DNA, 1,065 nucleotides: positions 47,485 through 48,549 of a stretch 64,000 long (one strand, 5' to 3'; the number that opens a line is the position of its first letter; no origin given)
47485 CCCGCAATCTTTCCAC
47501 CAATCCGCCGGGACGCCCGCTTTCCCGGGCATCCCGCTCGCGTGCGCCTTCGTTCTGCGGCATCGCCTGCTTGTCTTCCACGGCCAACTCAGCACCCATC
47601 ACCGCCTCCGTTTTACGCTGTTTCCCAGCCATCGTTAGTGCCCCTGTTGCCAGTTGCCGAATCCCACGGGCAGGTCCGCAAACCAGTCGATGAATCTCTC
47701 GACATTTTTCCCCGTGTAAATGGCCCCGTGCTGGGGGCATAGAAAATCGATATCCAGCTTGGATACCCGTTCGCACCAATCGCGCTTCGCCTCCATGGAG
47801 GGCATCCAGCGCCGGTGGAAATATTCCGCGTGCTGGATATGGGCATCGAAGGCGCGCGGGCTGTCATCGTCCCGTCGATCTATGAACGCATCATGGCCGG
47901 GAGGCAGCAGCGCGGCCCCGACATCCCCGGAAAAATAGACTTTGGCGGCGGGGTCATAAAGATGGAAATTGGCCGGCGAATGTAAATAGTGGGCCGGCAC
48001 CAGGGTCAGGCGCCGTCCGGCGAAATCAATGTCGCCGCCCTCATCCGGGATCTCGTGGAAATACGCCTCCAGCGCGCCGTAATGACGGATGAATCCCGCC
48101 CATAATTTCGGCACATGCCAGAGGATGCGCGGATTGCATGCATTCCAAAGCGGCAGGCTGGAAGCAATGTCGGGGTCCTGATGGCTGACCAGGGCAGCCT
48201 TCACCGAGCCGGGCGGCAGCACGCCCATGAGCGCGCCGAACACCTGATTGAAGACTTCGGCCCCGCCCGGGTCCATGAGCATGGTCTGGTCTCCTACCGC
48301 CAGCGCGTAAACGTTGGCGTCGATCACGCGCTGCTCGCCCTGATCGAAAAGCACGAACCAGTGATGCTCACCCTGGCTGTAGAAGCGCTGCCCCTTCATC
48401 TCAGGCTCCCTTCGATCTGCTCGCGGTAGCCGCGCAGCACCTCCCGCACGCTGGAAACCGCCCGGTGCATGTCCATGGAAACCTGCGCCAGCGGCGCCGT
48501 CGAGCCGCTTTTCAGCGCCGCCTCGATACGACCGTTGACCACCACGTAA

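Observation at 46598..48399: ODP-like metallo-beta-lactamase/di-iron-fold protein coupled to a soluble MCP at the end of the cheYZA operon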

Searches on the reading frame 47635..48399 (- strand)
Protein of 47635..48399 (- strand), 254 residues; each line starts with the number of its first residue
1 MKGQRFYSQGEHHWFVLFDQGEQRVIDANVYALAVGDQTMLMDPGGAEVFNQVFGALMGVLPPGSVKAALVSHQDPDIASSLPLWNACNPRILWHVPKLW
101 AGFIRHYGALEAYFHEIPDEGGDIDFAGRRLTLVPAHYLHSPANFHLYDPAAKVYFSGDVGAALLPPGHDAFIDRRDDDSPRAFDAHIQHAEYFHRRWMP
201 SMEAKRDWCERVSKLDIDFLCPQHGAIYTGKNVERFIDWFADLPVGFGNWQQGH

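Call 3: search_protein_families(library=pfam, proteins=[window:47635-48399:-], max_evalue=0.01)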
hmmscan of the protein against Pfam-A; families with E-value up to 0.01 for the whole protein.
window:47635-48399:- (254 aa): 2 families
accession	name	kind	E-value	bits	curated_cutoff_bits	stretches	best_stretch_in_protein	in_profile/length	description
PF19583.5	ODP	-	2e-61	207.7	27.2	1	26-225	1-194/194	ODP family beta lactamase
PF00753.33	Lactamase_B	-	2.5e-13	50.9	22.7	1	28-224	6-196/196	Metallo-beta-lactamase superfamily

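Call 4: search_solved_structures(query=window:47635-48399:-, max_evalue=1, show_alignments=3)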
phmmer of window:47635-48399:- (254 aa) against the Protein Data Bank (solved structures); distinct sequences matched with E-value up to 1: 16.
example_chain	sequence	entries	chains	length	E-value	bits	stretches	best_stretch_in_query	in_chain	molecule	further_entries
6qrq_B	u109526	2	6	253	1.3e-51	178.7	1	6-246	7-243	Oxygen-binding diiron protein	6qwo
6qnm_A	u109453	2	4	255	2.3e-39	138.5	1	4-246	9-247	OXYGEN-BINDING DI-IRON PROTEIN | Uncharacterized protein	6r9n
1ycf_A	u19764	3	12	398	8.1e-06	28.4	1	28-245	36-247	Nitric oxide reductase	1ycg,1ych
4dik_A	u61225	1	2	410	1.1e-05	28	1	26-243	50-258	FLAVOPROTEIN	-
4dil_A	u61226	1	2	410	2.1e-05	27.1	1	26-243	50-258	FLAVOPROTEIN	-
5v8s_A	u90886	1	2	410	2.1e-05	27.1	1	26-243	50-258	Flavoprotein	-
1vme_A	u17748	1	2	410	2.1e-05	27.1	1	26-243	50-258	Flavoprotein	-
1e5d_A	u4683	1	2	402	0.00023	23.7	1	29-232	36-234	RUBREDOXIN:OXYGEN OXIDOREDUCTASE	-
6frm_A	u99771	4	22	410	0.045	16.1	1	66-229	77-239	Coenzyme F420H2 oxidase (FprA) | F420H2 oxidase (FprA)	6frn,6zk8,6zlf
4o98_A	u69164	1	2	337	0.054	15.9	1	14-83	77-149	organophosphorus hydrolase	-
4le6_A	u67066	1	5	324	0.055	15.8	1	14-83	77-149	Organophosphorus hydrolase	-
2ohh_A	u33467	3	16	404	0.091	15.1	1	100-240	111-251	Type A flavoprotein fprA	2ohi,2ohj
6h0d_A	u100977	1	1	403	0.098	15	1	19-160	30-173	Putative diflavin flavoprotein A 3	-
6h0c_A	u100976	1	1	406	0.1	15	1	19-160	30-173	Putative diflavin flavoprotein A 3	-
2q9u_A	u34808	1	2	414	0.76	12.1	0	60-229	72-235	A-type flavoprotein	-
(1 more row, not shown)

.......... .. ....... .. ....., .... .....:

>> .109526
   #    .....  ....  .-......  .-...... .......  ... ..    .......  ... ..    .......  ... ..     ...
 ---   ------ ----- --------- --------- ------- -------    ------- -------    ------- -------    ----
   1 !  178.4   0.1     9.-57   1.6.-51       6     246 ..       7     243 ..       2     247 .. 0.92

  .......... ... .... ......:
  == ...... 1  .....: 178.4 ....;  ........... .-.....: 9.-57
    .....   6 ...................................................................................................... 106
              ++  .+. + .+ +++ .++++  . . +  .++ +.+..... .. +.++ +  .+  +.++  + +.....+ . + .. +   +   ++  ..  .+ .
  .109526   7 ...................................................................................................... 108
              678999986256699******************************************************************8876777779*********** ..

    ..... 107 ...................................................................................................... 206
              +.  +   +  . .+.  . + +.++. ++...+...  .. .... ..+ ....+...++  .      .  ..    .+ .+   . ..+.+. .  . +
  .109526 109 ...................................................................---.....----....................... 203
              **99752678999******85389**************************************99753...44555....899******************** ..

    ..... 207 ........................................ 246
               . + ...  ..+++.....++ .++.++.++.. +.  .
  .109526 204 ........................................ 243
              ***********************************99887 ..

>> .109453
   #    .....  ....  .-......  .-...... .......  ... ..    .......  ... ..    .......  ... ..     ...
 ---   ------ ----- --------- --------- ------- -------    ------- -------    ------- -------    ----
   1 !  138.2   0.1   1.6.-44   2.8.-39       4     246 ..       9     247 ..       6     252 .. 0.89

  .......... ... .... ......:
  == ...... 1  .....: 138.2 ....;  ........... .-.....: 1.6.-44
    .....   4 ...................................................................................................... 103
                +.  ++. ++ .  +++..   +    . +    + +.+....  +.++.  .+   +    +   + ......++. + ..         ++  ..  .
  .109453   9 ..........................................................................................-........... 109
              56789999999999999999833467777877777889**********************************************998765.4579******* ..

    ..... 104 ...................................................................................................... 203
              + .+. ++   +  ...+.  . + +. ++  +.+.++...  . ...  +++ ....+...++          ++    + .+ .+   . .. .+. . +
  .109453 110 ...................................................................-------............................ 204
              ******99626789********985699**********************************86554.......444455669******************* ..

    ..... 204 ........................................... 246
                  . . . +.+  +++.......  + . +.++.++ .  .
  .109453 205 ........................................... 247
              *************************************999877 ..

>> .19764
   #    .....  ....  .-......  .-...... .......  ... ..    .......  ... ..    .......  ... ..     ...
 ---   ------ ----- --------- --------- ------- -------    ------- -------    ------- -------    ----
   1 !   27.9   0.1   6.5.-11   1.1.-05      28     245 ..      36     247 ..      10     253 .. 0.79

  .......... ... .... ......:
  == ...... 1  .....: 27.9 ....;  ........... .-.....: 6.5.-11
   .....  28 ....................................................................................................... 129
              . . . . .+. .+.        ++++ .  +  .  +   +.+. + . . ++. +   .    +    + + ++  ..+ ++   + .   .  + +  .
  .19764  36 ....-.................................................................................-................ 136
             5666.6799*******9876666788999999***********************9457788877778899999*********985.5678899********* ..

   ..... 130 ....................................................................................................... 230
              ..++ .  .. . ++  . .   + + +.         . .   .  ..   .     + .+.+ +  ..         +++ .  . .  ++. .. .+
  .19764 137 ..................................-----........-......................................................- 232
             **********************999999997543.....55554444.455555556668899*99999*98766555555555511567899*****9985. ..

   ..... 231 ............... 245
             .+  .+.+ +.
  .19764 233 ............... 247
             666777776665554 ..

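Call 8: find_homologous_proteins(query=window:47635-48399:-, max_evalue=1e-10)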
Query window:47635-48399:- (254 aa): 2392 proteins with E <= 1e-10 among 3248 candidates; the best 120 are listed.
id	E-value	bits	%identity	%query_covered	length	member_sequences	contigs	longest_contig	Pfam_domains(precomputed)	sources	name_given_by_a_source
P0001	1.2e-163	561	91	100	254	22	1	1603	PF19583.6,PF00753.34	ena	-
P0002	8.0e-155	532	88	99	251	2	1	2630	PF19583.6,PF00753.34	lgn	-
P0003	4.8e-124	431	73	98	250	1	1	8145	PF19583.6,PF00753.34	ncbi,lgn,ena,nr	ncbi:MAG: MBL fold metallo-hydrolase [Gammaproteobacteria bacterium]|nr:MBL fold metallo-hydrolase [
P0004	8.1e-124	430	72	97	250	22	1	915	PF19583.6,PF00753.34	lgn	-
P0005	3.3e-123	428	70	98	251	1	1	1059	PF19583.6,PF00753.34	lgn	-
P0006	1.6e-122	426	72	97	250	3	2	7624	PF19583.6,PF00753.34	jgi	-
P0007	1.8e-122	426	72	97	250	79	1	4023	PF19583.6,PF00753.34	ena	-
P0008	6.9e-122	424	71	98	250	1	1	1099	PF19583.6,PF00753.34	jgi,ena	-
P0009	8.3e-122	424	71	97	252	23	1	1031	PF19583.6,PF00753.34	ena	-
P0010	1.5e-121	423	71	97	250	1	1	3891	PF19583.6,PF00753.34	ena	-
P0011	2.8e-121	422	71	97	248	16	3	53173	PF19583.6,PF00753.34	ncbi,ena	-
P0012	2.9e-121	422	71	97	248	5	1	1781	PF19583.6,PF00753.34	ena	-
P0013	7.9e-121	421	70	97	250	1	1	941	PF19583.6,PF00753.34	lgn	-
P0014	1.2e-120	420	71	97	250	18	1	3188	PF19583.6,PF00753.34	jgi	jgi:flavorubredoxin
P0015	1.3e-120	420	72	97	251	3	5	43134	PF19583.6,PF00753.34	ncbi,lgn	-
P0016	2.9e-120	419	69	98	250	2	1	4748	PF19583.6,PF00753.34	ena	-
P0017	1.8e-119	416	70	97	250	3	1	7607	PF19583.6,PF00753.34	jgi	jgi:flavorubredoxin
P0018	4.6e-119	415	68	97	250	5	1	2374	PF19583.6,PF00753.34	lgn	-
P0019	4.9e-119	415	69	97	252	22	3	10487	PF19583.6,PF00753.34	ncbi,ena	-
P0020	6.3e-119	414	70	97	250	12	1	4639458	PF19583.6,PF00753.34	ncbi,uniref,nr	ncbi:Beta-lactamase-like protein [Thiomonas sp. X19]|uniref:MBL fold metallo-hydrolase n=1 Tax=Thiom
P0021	3.0e-118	412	68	97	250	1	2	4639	PF19583.6,PF00753.34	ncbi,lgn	-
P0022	3.9e-118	412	70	97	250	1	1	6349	PF19583.6,PF00753.34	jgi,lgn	-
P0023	4.8e-118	411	69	97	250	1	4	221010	PF19583.6,PF00753.34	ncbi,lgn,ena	-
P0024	1.1e-117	410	68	97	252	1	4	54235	PF19583.6,PF00753.34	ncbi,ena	-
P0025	2.0e-117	409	69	97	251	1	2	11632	PF19583.6,PF00753.34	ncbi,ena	-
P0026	5.5e-117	408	69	97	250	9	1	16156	PF19583.6,PF00753.34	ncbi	-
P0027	1.2e-116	407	69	97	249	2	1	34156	PF19583.6,PF00753.34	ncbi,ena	-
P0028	2.8e-116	406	67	97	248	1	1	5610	PF19583.6,PF00753.34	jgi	jgi:flavorubredoxin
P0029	5.2e-116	405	70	97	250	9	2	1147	PF19583.6,PF00753.34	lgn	-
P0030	1.3e-115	403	69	97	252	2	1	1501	PF19583.6,PF00753.34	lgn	-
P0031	4.2e-115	402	67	98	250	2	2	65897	PF19583.6,PF00753.34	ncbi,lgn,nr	ncbi:MBL fold metallo-hydrolase [Acidithiobacillus ferrivorans]|nr:MBL fold metallo-hydrolase [Acidi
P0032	5.0e-115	402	67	97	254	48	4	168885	PF19583.6,PF00753.34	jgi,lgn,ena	-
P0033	1.7e-114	400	68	97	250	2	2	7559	PF19583.6,PF00753.34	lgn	-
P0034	2.9e-114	399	67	97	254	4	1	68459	PF19583.6,PF00753.34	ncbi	ncbi:MAG: oxygen-binding di-iron domain-containing protein [Acidithiobacillus sp.]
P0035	5.9e-114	398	67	97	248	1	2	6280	PF19583.6,PF00753.34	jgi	jgi:flavorubredoxin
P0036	5.9e-114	398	66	97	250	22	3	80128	PF19583.6,PF00753.34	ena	-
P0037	1.8e-113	396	67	97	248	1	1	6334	PF19583.6,PF00753.34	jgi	jgi:flavorubredoxin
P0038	2.1e-113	396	66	97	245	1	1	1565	PF19583.6,PF00753.34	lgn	-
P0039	2.3e-113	396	67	97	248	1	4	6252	PF19583.6,PF00753.34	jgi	-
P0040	2.5e-113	396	67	97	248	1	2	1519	PF19583.6,PF00753.34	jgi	jgi:flavorubredoxin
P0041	3.1e-113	396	66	97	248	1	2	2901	PF19583.6,PF00753.34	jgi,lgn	-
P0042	6.4e-113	395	67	97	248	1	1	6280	PF19583.6,PF00753.34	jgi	jgi:flavorubredoxin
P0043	6.6e-113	395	67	97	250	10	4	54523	PF19583.6,PF00753.34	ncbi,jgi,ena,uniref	ncbi:MAG: MBL fold metallo-hydrolase [Acidithiobacillus sp.]|uniref:MBL fold metallo-hydrolase n=1 T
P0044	1.8e-112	393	67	97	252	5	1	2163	PF19583.6,PF00753.34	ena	-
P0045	2.0e-111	390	63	97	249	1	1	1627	PF19583.6,PF00753.34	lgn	-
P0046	2.4e-111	389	66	97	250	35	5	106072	PF19583.6,PF00753.34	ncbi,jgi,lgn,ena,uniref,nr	ncbi:MAG: MBL fold metallo-hydrolase [Acidithiobacillus sp.]|jgi:flavorubredoxin|uniref:MBL fold met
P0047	8.3e-111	388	66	97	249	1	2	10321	PF19583.6,PF00753.34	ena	-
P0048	9.5e-111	388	65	97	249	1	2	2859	PF19583.6,PF00753.34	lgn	-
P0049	1.0e-110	387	65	98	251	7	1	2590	PF19583.6,PF00753.34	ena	-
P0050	3.3e-110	386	66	97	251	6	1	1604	PF19583.6,PF00753.34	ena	-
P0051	4.0e-110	385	65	98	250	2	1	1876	PF19583.6,PF00753.34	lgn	-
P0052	2.6e-109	383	65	97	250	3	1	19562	PF19583.6,PF00753.34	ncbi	ncbi:MAG: oxygen-binding di-iron domain-containing protein [Acidithiobacillus sp.]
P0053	3.5e-109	382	65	97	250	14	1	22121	PF19583.6,PF00753.34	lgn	-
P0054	6.2e-109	382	65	97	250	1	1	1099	PF19583.6,PF00753.34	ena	-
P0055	6.4e-109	382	63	98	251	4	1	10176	PF19583.6,PF00753.34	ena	-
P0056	1.1e-108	381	64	98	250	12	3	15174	PF19583.6,PF00753.34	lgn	-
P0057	1.5e-108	380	65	97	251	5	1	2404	PF19583.6,PF00753.34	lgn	-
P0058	7.6e-108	378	65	97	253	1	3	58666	PF19583.6,PF00753.34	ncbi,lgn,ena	-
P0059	1.1e-107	377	62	97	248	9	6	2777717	PF19583.6,PF00753.34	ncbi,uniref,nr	ncbi:oxygen-binding di-iron domain-containing protein [Acidithiobacillus caldus]|uniref:MBL fold met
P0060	1.7e-107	377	64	97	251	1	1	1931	PF19583.6,PF00753.34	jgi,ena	-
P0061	1.7e-107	377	64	97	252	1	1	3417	PF19583.6,PF00753.34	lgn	-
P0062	1.9e-107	377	64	97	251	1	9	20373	PF19583.6,PF00753.34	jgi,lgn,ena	jgi:flavorubredoxin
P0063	5.3e-107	375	64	97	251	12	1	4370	PF19583.6,PF00753.34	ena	-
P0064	5.4e-107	375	63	97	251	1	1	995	PF19583.6,PF00753.34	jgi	-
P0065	5.6e-107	375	64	97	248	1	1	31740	PF19583.6,PF00753.34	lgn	-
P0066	8.4e-107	375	63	97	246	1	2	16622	PF19583.6,PF00753.34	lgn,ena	-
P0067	2.5e-106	373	64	97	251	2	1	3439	PF19583.6,PF00753.34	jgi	-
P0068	2.5e-106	373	63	97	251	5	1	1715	PF19583.6,PF00753.34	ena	-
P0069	2.8e-106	373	63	100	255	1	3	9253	PF19583.6,PF00753.34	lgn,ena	-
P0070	3.6e-106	372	64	97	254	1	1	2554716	PF19583.6,PF00753.34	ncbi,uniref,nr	ncbi:MBL fold metallo-hydrolase [Acidithiobacillus sp. AMEEHan]|uniref:MBL fold metallo-hydrolase n=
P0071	6.9e-106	372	63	97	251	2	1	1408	PF19583.6,PF00753.34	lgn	-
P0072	7.1e-106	372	63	97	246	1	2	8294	PF19583.6,PF00753.34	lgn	-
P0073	1.0e-105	371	64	97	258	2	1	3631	PF19583.6,PF00753.34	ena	-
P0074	1.3e-105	371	62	98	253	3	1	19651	PF19583.6,PF00753.34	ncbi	-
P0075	1.3e-105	371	62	97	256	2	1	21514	PF19583.6,PF00753.34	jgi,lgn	-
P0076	1.5e-105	370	63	98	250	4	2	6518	PF19583.6,PF00753.34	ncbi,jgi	jgi:flavorubredoxin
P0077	1.6e-105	370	62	97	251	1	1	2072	PF19583.6,PF00753.34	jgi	-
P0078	1.8e-105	370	64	97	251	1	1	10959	PF19583.6,PF00753.34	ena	-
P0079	3.2e-105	369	63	97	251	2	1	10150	PF19583.6,PF00753.34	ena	-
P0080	3.5e-105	369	62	97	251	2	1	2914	PF19583.6,PF00753.34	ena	-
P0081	3.6e-105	369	63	97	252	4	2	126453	PF19583.6,PF00753.34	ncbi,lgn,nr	ncbi:MAG: MBL fold metallo-hydrolase [Pseudomonadota bacterium]|nr:MBL fold metallo-hydrolase [Pseud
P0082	4.0e-105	369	62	97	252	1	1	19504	PF19583.6,PF00753.34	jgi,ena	-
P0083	5.0e-105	369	62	97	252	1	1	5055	PF19583.6,PF00753.34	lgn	-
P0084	5.3e-105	369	64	97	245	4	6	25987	PF19583.6,PF00753.34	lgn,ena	-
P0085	6.6e-105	368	63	97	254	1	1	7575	PF19583.6,PF00753.34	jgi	jgi:flavorubredoxin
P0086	7.3e-105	368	63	97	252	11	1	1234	PF19583.6,PF00753.34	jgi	jgi:flavorubredoxin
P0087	1.4e-104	367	63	97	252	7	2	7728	PF19583.6,PF00753.34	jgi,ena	jgi:flavorubredoxin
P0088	1.4e-104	367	63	97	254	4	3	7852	PF19583.6,PF00753.34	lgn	-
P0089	1.6e-104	367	61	98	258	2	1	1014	PF19583.6,PF00753.34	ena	-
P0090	1.7e-104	367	61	97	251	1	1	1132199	PF19583.6,PF00753.34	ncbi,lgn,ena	-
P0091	3.0e-104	366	61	97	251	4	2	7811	PF19583.6,PF00753.34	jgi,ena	-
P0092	3.0e-104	366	61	97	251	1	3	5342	PF19583.6,PF00753.34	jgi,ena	-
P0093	3.8e-104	366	62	97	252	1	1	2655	PF19583.6,PF00753.34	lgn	-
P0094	4.0e-104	366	62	97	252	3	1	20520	PF19583.6,PF00753.34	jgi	jgi:flavorubredoxin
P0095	4.2e-104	366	63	98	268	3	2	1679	PF19583.6,PF00753.34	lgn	-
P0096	5.8e-104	365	63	97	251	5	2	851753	PF19583.6,PF00753.34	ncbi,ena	-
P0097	9.4e-104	365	63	97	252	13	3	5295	PF19583.6,PF00753.34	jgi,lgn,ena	jgi:flavorubredoxin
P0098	1.2e-103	364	62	97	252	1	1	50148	PF19583.6,PF00753.34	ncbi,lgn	-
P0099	1.4e-103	364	62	97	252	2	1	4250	PF19583.6,PF00753.34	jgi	jgi:flavorubredoxin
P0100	1.8e-103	364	62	97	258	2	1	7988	PF19583.6,PF00753.34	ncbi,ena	-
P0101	2.3e-103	363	63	97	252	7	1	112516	PF19583.6,PF00753.34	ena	-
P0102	3.0e-103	363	61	97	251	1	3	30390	PF19583.6,PF00753.34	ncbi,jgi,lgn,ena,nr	ncbi:MAG TPA: MBL fold metallo-hydrolase [Bryocella sp.]|nr:MBL fold metallo-hydrolase [Bryocella sp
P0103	3.4e-103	363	62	97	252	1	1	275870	PF19583.6,PF00753.34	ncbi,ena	-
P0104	5.7e-103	362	62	97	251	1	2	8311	PF19583.6,PF00753.34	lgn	-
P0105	9.9e-103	361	61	97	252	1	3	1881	PF19583.6,PF00753.34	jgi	jgi:flavorubredoxin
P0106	1.8e-102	360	63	97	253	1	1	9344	PF19583.6,PF00753.34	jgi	jgi:flavorubredoxin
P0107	2.3e-102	360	62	97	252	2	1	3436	PF19583.6,PF00753.34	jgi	jgi:flavorubredoxin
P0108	2.7e-102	360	62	97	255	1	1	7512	PF19583.6,PF00753.34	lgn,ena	-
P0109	3.4e-102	359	62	97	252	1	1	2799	PF19583.6,PF00753.34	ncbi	-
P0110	3.6e-102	359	63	97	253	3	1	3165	PF19583.6,PF00753.34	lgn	-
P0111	3.7e-102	359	61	97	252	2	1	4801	PF19583.6,PF00753.34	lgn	-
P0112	4.0e-102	359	63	97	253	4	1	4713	PF19583.6,PF00753.34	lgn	-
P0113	4.2e-102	359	62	97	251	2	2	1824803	PF19583.6,PF00753.34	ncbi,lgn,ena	-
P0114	6.3e-102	359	63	97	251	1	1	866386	PF19583.6,PF00753.34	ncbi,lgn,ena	-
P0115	6.6e-102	359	61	97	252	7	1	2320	PF19583.6,PF00753.34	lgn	-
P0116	6.6e-102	359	61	97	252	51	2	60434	PF19583.6,PF00753.34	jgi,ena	jgi:flavorubredoxin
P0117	9.1e-102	358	61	97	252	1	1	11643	PF19583.6,PF00753.34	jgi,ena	-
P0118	1.1e-101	358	61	97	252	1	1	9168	PF19583.6,PF00753.34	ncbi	-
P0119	1.9e-101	357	61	97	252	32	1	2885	PF19583.6,PF00753.34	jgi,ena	-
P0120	2.3e-101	357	62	97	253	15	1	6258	PF19583.6,PF00753.34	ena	-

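Call 14: search_protein_families(library=ncbifam, proteins=[window:47635-48399:-], max_evalue=1)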
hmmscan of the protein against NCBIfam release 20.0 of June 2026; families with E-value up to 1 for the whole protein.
window:47635-48399:- (254 aa): 2 families
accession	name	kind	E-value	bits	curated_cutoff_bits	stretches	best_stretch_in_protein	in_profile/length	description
NF008887.0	PRK11921.1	equivalog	0.011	14.6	635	1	69-240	75-244/396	anaerobic nitric oxide reductase flavorubredoxin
TIGR04558.1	SoxH_rel_PQQ_1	hypoth_equivalog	0.16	11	300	0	120-160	138-177/285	quinoprotein relay system zinc metallohydrolase 1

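Call 93: find_encoding_contigs(protein=P0081, flank=6000, max_places=1)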
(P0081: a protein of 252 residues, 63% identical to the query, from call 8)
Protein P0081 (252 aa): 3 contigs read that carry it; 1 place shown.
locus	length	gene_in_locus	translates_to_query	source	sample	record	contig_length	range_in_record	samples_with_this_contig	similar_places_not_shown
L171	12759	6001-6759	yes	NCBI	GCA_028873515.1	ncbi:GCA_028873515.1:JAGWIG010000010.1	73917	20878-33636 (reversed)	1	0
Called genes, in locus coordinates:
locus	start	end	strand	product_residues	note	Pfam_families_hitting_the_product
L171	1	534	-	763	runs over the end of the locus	-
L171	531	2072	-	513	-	PF00589:Phage_integrase (weak)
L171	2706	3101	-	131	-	-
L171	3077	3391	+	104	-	-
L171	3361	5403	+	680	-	PF01627:Hpt, PF02895:H-kinase_dim, PF02518:HATPase_c, PF01584:CheW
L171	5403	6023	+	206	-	-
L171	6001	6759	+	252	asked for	PF00753:Lactamase_B, PF19583:ODP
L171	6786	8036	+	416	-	PF00015:MCPsignal, PF13682:CZB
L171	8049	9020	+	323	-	PF01584:CheW, PF00072:Response_reg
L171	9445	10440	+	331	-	PF00480:ROK (weak), PF02685:Glucokinase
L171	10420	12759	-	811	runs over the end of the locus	PF09137:Glucodextran_N, PF00723:Glyco_hydro_15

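Call 94: find_encoding_contigs(protein=P0090, flank=6000, max_places=1)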
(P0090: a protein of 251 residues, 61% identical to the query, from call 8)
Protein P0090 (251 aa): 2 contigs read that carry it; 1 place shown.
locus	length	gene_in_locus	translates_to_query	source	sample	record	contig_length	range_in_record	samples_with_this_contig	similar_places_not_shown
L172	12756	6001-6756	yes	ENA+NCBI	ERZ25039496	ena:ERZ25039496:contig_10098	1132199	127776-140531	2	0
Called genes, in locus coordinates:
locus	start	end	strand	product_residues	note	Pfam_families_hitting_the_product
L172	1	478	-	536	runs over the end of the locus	PF00171:Aldedh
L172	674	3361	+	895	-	PF00933:Glyco_hydro_3, PF01915:Glyco_hydro_3_C, PF07691:PA14, PF14310:Fn3-like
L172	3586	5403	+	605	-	PF01627:Hpt, PF02895:H-kinase_dim, PF02518:HATPase_c, PF01584:CheW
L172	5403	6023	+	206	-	-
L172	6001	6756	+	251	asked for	PF00753:Lactamase_B, PF19583:ODP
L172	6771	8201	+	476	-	PF13426:PAS_9 (weak), PF00015:MCPsignal, PF13682:CZB (weak)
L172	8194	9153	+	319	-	PF01584:CheW, PF00072:Response_reg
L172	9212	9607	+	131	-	PF01814:Hemerythrin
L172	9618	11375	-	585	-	PF01839:FG-GAP (faint), PF13517:FG-GAP_3, PF07593:UnbV_ASPIC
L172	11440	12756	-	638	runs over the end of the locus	PF20308:TPR-S (faint), PF13428:TPR_14 (faint), PF13424:TPR_12 (faint), PF00515:TPR_1 (faint), PF07719:TPR_2 (faint), PF23914:TPR_CcmH_CycH (weak), PF13371:TPR_9 (weak), PF13432:TPR_16 (weak), +5 more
